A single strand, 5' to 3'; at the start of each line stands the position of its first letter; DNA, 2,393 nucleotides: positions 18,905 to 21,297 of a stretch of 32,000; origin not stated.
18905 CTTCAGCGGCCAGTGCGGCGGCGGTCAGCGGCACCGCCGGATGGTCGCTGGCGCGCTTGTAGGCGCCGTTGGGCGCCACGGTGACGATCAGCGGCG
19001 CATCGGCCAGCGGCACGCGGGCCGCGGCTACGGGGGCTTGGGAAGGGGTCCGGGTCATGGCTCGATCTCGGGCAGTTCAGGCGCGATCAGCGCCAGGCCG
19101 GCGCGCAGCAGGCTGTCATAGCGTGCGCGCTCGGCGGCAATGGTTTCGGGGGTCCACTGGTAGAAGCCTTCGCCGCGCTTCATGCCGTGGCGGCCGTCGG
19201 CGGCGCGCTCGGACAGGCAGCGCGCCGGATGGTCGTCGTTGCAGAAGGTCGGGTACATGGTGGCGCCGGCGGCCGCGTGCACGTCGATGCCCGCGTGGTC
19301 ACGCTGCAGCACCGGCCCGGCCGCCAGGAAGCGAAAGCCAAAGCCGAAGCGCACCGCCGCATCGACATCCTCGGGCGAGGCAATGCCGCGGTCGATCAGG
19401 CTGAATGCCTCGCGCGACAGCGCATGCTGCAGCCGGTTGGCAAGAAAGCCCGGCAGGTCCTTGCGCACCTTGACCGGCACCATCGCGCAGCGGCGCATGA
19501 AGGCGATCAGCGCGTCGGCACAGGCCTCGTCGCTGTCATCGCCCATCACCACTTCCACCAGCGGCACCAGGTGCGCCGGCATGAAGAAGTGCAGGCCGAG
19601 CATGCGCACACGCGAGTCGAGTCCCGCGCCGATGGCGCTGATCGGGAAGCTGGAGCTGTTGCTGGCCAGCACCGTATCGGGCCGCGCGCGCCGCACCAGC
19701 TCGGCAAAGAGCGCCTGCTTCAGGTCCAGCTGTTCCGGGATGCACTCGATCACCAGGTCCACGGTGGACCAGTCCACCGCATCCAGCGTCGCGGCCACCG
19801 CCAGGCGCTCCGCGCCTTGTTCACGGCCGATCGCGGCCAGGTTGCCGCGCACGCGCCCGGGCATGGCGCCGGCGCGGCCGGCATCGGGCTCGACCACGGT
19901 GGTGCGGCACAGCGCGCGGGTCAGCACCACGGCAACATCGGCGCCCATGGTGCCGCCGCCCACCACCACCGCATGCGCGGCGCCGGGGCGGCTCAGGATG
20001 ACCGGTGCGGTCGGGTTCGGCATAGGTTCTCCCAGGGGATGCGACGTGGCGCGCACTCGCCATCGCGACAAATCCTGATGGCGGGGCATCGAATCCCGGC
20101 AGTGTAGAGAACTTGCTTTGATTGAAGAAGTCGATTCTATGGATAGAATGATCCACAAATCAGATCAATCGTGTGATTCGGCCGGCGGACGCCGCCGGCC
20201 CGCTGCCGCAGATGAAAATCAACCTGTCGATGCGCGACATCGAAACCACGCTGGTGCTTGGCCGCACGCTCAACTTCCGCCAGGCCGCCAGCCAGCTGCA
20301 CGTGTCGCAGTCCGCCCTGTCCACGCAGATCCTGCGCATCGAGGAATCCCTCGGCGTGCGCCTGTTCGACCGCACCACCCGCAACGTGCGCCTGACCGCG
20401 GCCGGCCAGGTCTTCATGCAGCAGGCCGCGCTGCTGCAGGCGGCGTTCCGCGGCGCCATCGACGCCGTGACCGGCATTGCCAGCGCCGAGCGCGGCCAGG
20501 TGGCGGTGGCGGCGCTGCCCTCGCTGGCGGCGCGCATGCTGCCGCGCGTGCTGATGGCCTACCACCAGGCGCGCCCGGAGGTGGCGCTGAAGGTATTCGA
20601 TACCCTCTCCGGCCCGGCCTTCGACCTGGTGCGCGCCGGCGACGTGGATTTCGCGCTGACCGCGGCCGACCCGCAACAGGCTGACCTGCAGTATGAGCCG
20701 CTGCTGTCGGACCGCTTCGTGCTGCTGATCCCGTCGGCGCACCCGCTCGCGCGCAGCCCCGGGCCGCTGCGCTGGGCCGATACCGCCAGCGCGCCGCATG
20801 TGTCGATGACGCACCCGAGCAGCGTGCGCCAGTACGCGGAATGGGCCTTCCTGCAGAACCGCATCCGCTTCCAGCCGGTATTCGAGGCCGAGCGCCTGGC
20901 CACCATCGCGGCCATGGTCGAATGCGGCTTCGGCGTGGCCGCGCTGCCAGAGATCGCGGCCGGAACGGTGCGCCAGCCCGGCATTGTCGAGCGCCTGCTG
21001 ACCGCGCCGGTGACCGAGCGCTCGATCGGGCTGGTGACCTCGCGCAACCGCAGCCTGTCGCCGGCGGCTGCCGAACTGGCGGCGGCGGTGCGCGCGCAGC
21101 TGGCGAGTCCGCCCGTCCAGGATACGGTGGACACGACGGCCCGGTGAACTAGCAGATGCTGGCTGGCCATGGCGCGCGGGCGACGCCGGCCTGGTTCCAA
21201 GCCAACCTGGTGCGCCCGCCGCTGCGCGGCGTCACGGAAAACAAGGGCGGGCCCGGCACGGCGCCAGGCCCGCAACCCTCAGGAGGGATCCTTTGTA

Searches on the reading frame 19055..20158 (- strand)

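Call 52: search_protein_families(library=pfam, proteins=[window:19055-20158:-], max_evalue=0.001)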
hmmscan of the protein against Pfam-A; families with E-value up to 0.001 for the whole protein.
window:19055-20158:- (367 aa): 3 families
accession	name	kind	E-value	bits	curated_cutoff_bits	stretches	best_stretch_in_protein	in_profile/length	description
PF02737.24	3HCDH_N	-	2.8e-38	132.1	22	1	63-234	2-179/180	3-hydroxyacyl-CoA dehydrogenase, NAD binding domain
PF00725.27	3HCDH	-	1.4e-17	64.4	22.1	1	237-335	1-97/97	3-hydroxyacyl-CoA dehydrogenase, C-terminal domain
PF00070.33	Pyr_redox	-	0.00028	21.8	22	1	62-91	1-30/82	Pyridine nucleotide-disulphide oxidoreductase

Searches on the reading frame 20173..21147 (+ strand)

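Call 52: search_protein_families(library=pfam, proteins=[window:20173-21147:+], max_evalue=0.001)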
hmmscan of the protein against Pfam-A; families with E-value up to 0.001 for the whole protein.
window:20173-21147:+ (324 aa): 2 families
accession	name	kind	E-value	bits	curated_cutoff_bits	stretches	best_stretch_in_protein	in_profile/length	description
PF03466.25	LysR_substrate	-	1.3e-43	149.3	28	1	105-310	3-208/209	LysR substrate binding domain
PF00126.33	HTH_1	-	3.3e-19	69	26.6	1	21-79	2-60/60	Bacterial regulatory helix-turn-helix protein, lysR family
